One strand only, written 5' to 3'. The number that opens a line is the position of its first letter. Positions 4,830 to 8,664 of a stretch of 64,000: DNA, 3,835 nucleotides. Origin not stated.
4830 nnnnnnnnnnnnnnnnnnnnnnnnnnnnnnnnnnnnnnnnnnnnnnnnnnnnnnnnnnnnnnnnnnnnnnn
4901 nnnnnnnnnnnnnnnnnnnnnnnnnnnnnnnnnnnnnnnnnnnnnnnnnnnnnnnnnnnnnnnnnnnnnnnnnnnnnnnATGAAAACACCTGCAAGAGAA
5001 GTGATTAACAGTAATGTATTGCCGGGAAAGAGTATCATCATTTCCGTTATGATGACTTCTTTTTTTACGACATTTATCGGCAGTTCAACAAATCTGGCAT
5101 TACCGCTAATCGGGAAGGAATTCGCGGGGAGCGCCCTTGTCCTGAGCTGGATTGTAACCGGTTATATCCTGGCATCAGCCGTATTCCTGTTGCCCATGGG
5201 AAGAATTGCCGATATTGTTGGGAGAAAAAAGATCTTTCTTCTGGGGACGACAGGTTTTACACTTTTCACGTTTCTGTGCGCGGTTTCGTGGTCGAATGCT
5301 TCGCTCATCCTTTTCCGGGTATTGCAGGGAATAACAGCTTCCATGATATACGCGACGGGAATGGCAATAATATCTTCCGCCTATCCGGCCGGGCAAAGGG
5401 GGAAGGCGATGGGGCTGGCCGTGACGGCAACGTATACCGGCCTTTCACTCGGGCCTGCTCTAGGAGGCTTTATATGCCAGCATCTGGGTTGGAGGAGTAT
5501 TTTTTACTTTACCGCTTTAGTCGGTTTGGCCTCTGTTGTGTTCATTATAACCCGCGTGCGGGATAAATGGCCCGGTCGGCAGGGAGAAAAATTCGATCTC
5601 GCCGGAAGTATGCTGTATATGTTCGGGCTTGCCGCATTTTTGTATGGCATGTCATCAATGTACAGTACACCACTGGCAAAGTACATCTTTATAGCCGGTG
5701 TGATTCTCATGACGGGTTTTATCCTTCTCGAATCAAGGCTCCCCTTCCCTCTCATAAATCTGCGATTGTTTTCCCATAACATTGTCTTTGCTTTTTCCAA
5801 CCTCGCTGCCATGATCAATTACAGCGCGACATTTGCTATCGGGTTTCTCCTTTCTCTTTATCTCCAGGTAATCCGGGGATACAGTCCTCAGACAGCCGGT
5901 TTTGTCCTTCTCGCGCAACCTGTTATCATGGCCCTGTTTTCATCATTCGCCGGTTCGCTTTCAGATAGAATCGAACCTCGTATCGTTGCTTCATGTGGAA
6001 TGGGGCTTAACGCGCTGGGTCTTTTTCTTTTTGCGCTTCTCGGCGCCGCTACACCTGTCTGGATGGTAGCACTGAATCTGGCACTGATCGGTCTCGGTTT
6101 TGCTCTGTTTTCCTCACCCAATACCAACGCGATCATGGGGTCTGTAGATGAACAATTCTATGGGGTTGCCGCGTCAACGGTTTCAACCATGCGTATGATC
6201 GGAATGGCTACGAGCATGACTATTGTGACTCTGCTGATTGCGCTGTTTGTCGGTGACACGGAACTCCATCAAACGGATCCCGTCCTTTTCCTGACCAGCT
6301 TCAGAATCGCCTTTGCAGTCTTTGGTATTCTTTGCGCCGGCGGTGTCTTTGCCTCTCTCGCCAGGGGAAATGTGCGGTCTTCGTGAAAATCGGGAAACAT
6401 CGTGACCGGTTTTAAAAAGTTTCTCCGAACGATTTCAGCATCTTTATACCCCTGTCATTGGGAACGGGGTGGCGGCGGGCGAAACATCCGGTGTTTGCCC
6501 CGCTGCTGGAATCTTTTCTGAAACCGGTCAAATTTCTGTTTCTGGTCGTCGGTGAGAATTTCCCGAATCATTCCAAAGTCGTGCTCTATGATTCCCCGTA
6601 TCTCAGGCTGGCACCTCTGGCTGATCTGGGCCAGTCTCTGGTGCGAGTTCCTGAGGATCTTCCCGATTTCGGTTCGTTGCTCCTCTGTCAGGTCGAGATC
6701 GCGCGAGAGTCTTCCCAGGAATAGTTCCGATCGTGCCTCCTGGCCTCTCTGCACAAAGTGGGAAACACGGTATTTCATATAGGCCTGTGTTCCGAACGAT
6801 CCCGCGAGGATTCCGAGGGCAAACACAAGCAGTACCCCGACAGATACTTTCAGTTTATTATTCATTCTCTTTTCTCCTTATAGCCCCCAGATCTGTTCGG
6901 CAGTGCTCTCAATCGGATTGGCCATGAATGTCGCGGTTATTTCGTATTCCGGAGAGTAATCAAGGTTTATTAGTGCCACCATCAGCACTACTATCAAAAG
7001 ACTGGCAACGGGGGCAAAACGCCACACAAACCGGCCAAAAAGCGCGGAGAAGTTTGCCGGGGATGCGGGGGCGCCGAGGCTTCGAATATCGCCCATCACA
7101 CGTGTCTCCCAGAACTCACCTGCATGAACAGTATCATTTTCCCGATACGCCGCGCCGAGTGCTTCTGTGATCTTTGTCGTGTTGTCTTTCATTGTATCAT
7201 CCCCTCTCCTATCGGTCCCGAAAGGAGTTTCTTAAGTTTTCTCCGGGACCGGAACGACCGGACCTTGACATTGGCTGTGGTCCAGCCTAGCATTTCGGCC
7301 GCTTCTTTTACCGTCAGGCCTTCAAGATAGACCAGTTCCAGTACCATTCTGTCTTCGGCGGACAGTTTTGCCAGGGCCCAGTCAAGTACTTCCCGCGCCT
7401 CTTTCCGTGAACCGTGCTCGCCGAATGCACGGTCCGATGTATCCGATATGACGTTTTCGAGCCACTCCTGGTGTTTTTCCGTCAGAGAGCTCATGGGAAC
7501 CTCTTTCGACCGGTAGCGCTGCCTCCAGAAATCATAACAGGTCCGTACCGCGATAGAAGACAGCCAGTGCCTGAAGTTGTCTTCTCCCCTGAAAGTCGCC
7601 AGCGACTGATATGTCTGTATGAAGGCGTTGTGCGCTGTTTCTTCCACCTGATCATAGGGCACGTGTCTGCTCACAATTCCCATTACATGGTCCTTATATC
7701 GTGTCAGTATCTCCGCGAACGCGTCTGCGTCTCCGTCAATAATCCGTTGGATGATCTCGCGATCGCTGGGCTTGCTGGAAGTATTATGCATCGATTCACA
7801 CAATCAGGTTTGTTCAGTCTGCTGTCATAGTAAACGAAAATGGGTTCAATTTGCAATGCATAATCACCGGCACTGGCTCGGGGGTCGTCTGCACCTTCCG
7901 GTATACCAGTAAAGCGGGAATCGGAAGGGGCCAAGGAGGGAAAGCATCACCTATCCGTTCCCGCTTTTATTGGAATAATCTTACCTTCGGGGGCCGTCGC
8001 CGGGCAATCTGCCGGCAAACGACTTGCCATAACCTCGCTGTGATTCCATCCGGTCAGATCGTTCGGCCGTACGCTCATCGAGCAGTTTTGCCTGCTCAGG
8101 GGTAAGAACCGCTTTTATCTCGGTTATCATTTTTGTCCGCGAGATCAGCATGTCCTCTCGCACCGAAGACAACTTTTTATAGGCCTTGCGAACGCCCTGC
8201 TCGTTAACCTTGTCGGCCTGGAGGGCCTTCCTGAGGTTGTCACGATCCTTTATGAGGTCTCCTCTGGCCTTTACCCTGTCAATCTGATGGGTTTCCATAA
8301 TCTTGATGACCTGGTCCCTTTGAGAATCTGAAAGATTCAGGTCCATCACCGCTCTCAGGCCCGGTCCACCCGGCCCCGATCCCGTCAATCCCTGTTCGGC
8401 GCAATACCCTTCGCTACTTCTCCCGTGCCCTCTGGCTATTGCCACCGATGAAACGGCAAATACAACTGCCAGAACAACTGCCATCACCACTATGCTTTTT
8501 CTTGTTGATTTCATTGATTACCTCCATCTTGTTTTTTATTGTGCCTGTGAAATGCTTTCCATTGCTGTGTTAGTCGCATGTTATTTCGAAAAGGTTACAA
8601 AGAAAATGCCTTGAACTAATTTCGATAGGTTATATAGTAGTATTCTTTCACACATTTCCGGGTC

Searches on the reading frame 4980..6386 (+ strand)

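Call 10: search_protein_families(library=pfam, proteins=[window:4980-6386:+], max_evalue=0.01)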
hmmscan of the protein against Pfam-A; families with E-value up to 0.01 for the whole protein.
window:4980-6386:+ (468 aa): 3 families
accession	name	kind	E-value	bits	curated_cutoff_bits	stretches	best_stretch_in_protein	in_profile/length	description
PF07690.21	MFS_1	-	5.6e-55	187.1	33.4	2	24-249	2-220/347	Major Facilitator Superfamily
PF05977.19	MFS_3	-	1.8e-05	23.8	27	1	68-195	60-191/524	Transmembrane secretion effector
PF00083.30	Sugar_tr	-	0.00019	20.9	22.3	1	30-189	23-188/452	Sugar (and other) transporter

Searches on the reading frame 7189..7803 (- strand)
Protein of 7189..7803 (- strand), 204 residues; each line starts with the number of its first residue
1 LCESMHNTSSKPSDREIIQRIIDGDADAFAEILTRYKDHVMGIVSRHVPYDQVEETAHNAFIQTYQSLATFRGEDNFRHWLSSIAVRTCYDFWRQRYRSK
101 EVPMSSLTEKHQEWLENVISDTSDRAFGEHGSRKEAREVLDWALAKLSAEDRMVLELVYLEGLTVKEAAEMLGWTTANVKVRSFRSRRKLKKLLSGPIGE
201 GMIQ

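Call 10: search_protein_families(library=pfam, proteins=[window:7189-7803:-], max_evalue=0.01)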
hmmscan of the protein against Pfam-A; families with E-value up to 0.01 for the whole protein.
window:7189-7803:- (204 aa): 4 families
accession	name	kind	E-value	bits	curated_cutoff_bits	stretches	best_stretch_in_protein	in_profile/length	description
PF08281.18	Sigma70_r4_2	-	3.1e-13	49.6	25.7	1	141-190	5-54/54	Sigma-70, region 4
PF04545.22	Sigma70_r4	-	2.9e-12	46.3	24.1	1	143-192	1-50/50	Sigma-70, region 4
PF04542.20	Sigma70_r2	-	5.7e-10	39.3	24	1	34-98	3-70/71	Sigma-70 region 2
PF07638.17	Sigma70_ECF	-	3.2e-08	34.1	21.1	1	16-191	6-180/185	ECF sigma factor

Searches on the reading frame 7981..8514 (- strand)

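Call 10: search_protein_families(library=pfam, proteins=[window:7981-8514:-], max_evalue=0.01)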
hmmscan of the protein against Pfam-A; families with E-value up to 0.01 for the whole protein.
window:7981-8514:- (177 aa): 2 families
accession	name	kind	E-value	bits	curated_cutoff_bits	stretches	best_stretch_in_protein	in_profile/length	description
PF13801.11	Metal_resist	-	4.8e-12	46.6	29.2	1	12-141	4-122/125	Heavy-metal resistance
PF07813.17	LTXXQ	-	6.8e-06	27.2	24.3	1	58-148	12-99/100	LTXXQ motif family protein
